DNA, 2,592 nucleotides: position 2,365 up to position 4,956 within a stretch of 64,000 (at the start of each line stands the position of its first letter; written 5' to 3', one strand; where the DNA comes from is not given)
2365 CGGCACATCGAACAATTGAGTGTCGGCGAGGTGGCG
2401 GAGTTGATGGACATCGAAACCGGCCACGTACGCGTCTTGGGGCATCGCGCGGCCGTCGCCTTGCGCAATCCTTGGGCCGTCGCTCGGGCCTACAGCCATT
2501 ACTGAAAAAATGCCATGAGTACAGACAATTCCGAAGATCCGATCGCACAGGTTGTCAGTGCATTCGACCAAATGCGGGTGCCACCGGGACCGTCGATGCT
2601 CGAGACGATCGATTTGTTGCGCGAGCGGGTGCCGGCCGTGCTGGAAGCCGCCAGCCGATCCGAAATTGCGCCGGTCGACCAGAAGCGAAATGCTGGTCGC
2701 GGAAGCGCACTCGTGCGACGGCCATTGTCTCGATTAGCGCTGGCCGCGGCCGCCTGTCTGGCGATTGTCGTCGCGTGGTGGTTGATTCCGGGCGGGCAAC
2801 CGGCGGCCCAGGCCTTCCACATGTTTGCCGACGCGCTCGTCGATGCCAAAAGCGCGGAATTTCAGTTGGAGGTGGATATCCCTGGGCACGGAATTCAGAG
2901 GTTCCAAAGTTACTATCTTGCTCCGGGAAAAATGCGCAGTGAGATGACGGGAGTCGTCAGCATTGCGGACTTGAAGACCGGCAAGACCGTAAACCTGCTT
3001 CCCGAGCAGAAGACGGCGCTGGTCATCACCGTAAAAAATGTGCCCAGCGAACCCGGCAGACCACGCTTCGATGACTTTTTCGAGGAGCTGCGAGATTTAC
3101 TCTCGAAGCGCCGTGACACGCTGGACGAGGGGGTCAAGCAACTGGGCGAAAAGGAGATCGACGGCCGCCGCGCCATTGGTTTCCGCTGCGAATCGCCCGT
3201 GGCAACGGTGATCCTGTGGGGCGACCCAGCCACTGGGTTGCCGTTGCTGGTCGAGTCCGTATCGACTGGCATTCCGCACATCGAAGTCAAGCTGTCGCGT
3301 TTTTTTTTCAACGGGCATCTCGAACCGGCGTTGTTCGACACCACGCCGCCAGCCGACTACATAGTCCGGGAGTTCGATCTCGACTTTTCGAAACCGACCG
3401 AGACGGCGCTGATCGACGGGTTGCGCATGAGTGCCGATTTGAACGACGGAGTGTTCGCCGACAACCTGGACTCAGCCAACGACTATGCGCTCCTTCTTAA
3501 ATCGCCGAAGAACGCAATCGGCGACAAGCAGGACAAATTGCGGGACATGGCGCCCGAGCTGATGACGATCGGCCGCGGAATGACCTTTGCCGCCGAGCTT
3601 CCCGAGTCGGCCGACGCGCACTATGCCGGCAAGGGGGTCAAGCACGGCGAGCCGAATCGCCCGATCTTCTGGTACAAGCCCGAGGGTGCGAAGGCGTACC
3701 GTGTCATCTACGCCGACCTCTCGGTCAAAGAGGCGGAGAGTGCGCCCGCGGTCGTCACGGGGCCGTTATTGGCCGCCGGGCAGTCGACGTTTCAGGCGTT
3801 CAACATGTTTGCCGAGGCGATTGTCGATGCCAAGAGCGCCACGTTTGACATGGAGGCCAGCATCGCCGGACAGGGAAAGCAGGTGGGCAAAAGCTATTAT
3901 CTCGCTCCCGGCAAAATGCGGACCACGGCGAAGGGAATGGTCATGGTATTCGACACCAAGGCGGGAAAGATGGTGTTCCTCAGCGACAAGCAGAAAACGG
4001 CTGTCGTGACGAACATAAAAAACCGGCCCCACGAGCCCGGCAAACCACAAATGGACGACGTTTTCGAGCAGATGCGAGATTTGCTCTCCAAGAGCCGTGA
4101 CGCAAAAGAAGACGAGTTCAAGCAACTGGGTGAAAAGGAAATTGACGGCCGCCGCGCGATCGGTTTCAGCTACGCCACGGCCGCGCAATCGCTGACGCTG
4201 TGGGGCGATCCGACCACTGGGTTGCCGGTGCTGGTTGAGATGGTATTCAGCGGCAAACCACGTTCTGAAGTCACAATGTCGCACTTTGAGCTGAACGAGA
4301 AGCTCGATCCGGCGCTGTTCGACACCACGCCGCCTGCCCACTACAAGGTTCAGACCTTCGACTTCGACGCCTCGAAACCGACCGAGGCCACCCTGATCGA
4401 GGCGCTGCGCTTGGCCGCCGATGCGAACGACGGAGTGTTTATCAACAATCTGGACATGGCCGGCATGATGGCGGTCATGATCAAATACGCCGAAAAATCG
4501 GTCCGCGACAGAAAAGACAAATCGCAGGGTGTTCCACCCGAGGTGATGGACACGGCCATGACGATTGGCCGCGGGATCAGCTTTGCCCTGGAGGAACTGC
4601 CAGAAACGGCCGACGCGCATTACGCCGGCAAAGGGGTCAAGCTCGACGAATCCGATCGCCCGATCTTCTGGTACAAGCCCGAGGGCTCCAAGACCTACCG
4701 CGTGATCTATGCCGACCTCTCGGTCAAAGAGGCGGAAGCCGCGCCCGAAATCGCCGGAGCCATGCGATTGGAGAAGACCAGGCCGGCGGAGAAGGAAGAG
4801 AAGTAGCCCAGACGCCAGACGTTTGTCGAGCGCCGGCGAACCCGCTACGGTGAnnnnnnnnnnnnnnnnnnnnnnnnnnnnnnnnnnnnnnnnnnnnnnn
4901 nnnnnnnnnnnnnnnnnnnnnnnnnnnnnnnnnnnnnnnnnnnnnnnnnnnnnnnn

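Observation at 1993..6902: ECF sigma/anti-sigma module whose anti-sigma carries two tandem ~330-aa sensor modules, followed by a secreted transglutaminase-like protein; a paralogous single-module pair at 49898..51390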

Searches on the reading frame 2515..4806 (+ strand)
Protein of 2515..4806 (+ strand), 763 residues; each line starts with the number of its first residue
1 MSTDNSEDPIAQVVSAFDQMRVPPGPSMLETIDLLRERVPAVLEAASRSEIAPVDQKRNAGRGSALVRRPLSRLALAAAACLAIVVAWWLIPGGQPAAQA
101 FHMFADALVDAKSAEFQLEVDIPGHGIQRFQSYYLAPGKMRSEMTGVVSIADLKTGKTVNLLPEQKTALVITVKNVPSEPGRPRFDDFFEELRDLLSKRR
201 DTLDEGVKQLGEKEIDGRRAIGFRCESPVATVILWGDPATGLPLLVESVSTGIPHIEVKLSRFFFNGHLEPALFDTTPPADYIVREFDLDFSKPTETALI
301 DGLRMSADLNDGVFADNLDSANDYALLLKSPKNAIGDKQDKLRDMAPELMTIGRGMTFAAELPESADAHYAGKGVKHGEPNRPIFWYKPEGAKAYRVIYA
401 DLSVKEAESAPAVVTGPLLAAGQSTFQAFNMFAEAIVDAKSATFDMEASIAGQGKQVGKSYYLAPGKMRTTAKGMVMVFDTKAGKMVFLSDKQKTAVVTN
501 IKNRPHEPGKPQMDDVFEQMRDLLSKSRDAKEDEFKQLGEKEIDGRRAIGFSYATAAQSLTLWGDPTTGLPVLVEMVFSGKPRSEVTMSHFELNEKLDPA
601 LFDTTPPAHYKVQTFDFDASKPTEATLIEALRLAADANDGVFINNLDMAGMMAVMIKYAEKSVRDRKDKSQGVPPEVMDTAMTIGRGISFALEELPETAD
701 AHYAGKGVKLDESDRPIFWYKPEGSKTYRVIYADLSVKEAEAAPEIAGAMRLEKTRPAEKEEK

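Call 3: search_protein_families(library=pfam, proteins=[window:2515-4806:+], max_evalue=0.1)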
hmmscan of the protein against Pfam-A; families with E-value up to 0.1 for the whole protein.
window:2515-4806:+ (763 aa): 1 family
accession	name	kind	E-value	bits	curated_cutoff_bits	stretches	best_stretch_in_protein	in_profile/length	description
PF09865.15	DUF2092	-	0.00036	20.4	21.2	0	533-609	125-205/212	Predicted periplasmic protein (DUF2092)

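Call 4: search_protein_families(library=ncbifam, proteins=[window:2515-4806:+], max_evalue=0.1)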
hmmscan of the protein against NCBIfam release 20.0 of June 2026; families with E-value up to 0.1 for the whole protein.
window:2515-4806:+ (763 aa): 3 families
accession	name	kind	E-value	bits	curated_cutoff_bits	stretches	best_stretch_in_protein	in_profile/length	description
NF002248.0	PRK01160.1-3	equivalog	0.0023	17.6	300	0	469-592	59-174/180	hypothetical protein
NF052375.1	antisigma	equivalog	0.014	15.4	100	1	36-112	47-125/217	anti-sigma factor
NF006488.0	PRK08912.1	equivalog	0.071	12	498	0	184-212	279-307/387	aminotransferase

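Call 7: find_homologous_proteins(query=window:2515-4806:+)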
Query window:2515-4806:+ (763 aa): 248 proteins with E <= 0.001 among 8000 candidates; the best 120 are listed.
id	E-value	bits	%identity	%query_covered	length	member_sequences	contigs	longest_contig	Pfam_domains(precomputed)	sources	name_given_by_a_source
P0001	0.0e+0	1647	100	96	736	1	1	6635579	-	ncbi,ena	-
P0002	5.0e-172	592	55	68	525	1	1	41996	-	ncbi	-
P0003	9.7e-165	568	49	82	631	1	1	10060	-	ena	-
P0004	1.8e-163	564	64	54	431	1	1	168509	-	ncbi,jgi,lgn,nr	ncbi:MAG TPA: hypothetical protein VHY91_19290 [Pirellulales bacterium]|jgi:outer membrane lipoprote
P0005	5.5e-156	539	66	45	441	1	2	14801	-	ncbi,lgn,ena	-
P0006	2.9e-154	533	63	47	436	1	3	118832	-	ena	-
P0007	1.2e-147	512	57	50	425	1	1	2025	-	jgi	jgi:outer membrane lipoprotein-sorting protein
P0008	1.5e-145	505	63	47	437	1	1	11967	-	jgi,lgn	-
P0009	1.1e-139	485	59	45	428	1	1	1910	-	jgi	jgi:outer membrane lipoprotein-sorting protein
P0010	5.6e-139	483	48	50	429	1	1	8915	-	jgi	jgi:outer membrane lipoprotein-sorting protein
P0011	2.3e-138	481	62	45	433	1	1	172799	-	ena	-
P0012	1.9e-136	474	41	50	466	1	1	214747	-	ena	-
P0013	1.3e-133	465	49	50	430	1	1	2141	-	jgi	jgi:outer membrane lipoprotein-sorting protein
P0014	3.5e-133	464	49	50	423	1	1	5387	-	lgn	-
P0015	3.4e-131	457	50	47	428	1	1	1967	-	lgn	-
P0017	9.3e-127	442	49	50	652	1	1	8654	PF07596.17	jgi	jgi:outer membrane lipoprotein-sorting protein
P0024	1.4e-119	419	35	51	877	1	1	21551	-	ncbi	-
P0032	4.9e-114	400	35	48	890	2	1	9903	PF13490.12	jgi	jgi:outer membrane lipoprotein-sorting protein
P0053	3.6e-108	381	32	51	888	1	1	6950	PF13490.12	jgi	jgi:anti-sigma factor RsiW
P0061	6.4e-106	374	50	45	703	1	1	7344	PF07596.17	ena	-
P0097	2.8e-92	328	47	45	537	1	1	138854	PF07596.17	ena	-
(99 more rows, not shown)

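Call 9: find_encoding_contigs(protein=P0001, flank=6000, max_places=3)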
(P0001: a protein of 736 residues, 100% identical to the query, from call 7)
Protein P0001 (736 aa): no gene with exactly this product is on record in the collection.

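Call 10: find_encoding_contigs(protein=P0002, flank=8000, max_places=3)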
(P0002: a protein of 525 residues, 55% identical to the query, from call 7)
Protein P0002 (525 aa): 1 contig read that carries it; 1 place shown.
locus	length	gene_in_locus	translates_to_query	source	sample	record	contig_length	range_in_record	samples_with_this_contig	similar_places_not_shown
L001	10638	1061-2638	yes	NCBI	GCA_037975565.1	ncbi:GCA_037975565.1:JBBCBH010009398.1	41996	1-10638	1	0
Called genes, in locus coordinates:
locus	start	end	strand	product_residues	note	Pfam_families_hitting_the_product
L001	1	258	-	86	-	?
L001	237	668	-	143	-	-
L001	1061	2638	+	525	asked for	-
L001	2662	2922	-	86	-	PF01541:GIY-YIG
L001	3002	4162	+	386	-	PF02275:CBAH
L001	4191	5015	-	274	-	PF00749:tRNA-synt_1c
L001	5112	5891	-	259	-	PF01936:NYN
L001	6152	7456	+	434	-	PF02810:SEC-C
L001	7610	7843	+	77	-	PF04993:TfoX_N (weak)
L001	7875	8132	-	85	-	-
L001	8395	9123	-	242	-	PF00158:Sigma54_activat, PF14532:Sigma54_activ_2 (weak), PF25601:AAA_lid_14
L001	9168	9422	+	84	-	-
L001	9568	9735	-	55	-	-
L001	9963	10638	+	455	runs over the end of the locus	PF00120:Gln-synt_C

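Call 11: find_encoding_contigs(protein=P0003, flank=8000, max_places=3)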
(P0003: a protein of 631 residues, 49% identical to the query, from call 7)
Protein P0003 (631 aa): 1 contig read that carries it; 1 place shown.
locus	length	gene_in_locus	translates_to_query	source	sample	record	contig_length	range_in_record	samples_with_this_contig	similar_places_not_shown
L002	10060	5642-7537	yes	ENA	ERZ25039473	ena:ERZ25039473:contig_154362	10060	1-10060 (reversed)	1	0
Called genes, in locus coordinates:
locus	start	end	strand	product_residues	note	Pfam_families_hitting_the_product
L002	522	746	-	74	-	PF24389:ORC-CDC6-like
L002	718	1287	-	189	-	PF00583:Acetyltransf_1, PF13673:Acetyltransf_10 (faint), PF13508:Acetyltransf_7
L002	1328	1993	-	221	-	PF00515:TPR_1 (faint), PF13414:TPR_11 (faint), PF13431:TPR_17 (faint), PF07719:TPR_2 (weak), PF13181:TPR_8 (weak)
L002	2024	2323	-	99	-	-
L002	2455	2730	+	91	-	-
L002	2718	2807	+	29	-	-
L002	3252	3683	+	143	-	PF08281:Sigma70_r4_2, PF04545:Sigma70_r4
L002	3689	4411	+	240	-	-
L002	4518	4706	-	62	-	-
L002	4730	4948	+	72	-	-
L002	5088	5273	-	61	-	-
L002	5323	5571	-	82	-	-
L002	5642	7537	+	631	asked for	-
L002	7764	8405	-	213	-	PF01541:GIY-YIG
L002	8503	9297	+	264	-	PF02275:CBAH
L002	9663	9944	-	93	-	-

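Call 48: find_encoding_contigs(protein=P0004, flank=7000, max_places=2)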
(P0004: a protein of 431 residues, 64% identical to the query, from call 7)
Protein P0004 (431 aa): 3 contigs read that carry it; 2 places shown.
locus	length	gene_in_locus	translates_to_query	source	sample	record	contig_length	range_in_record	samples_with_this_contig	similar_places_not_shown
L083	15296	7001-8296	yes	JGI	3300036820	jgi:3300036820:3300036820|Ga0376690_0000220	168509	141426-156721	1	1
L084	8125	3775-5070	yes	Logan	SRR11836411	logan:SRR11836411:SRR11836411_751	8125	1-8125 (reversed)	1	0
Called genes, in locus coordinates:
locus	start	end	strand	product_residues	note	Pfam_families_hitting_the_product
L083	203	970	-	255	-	-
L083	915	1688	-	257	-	-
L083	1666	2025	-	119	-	PF03551:PadR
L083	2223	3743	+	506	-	PF03190:Thioredox_DsbH, PF13098:Thioredoxin_2, PF13899:Thioredoxin_7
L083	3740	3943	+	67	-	-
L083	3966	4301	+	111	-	-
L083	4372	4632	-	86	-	PF01541:GIY-YIG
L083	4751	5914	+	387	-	PF02275:CBAH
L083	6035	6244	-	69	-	-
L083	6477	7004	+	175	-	PF04542:Sigma70_r2, PF08281:Sigma70_r4_2, PF04545:Sigma70_r4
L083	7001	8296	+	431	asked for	-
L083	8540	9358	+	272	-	-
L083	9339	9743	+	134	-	-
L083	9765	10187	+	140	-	-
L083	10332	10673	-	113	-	-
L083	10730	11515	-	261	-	PF01936:NYN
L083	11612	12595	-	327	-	-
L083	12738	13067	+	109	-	PF04993:TfoX_N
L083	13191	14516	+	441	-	PF02810:SEC-C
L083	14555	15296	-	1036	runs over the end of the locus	PF00072:Response_reg, PF08448:PAS_4, PF08448:PAS_4, PF00989:PAS, PF08448:PAS_4, PF13426:PAS_9, PF00512:HisKA, PF02518:HATPase_c, +6 more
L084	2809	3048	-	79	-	-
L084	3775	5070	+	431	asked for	-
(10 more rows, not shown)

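Call 49: find_encoding_contigs(protein=P0006, flank=7000, max_places=2)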
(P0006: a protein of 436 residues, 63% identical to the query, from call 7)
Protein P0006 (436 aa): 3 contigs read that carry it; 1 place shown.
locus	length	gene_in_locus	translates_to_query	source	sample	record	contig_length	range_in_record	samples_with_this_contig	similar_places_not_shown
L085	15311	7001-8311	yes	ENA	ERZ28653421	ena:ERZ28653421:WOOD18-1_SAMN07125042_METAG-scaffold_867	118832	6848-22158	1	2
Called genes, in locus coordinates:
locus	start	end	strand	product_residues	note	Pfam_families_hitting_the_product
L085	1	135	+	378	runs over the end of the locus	PF01408:GFO_IDH_MocA, PF02894:GFO_IDH_MocA_C, PF22725:GFO_IDH_MocA_C3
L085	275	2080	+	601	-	PF08439:Peptidase_M3_N, PF01432:Peptidase_M3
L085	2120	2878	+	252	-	PF01261:AP_endonuc_2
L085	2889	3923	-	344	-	-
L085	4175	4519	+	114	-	PF07238:PilZ (weak)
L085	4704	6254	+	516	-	PF13577:SnoaL_4 (weak), PF13474:SnoaL_3 (weak), PF14534:DUF4440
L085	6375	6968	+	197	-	PF04542:Sigma70_r2, PF08281:Sigma70_r4_2, PF04545:Sigma70_r4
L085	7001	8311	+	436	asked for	-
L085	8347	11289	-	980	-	PF23500:DUF7133, PF13646:HEAT_2 (weak), PF00034:Cytochrom_C (faint), PF13442:Cytochrome_CBB3 (faint)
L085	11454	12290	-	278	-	PF00535:Glycos_transf_2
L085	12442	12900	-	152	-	PF00072:Response_reg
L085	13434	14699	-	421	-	PF00464:SHMT, PF00155:Aminotran_1_2 (weak)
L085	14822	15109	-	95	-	-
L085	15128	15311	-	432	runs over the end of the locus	-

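Call 66: list_cluster_members(proteins=[P0001, P0194])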
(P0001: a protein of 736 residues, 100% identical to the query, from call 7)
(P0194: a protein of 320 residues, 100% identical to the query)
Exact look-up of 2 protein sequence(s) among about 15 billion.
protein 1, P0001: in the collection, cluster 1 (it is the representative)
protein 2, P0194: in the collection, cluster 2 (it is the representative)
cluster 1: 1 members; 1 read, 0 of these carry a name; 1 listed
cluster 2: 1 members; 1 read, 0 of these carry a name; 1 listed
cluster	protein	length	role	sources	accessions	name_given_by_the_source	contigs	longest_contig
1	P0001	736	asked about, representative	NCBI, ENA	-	-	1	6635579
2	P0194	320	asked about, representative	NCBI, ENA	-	-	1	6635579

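Call 70: search_protein_families(library=pfam, proteins=[P0017, P0061, P0097, P0032, P0053, P0024, P0004, P0006], max_evalue=0.01)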
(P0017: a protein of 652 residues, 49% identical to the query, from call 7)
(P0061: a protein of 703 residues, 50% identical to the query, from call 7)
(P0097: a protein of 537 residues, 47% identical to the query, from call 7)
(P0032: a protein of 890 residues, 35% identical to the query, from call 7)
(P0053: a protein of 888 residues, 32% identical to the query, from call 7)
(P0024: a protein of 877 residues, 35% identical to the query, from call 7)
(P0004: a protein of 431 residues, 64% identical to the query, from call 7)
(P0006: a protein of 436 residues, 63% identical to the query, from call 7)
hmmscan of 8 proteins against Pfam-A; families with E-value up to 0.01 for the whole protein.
P0017 (652 aa): 1 family
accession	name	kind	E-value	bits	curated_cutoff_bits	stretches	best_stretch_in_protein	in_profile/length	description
PF07596.16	SBP_bac_10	-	1e-14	55.7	23.3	1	451-540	14-97/268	Protein of unknown function (DUF1559)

P0061 (703 aa): 1 family
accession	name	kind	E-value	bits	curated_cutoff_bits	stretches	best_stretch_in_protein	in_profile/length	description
PF07596.16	SBP_bac_10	-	5.8e-10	40.1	23.3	1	466-535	14-84/268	Protein of unknown function (DUF1559)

P0097 (537 aa): 1 family
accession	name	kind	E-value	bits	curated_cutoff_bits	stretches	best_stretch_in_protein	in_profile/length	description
PF07596.16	SBP_bac_10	-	7.6e-13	49.5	23.3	1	431-504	13-87/268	Protein of unknown function (DUF1559)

P0032 (890 aa): 1 family
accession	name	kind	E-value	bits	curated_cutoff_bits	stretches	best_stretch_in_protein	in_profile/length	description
PF13490.11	zf-HC2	-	9e-08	32.5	22.2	1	8-42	1-35/35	Putative zinc-finger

P0053 (888 aa): 1 family
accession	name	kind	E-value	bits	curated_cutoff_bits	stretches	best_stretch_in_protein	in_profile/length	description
PF13490.11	zf-HC2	-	2.4e-07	31.1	22.2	1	8-42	1-35/35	Putative zinc-finger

P0024 (877 aa): 1 family
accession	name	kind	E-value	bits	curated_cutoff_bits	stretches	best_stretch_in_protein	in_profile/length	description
PF13490.11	zf-HC2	-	2.6e-06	27.9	22.2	1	8-42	1-35/35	Putative zinc-finger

P0004 (431 aa): 0 families

P0006 (436 aa): 0 families
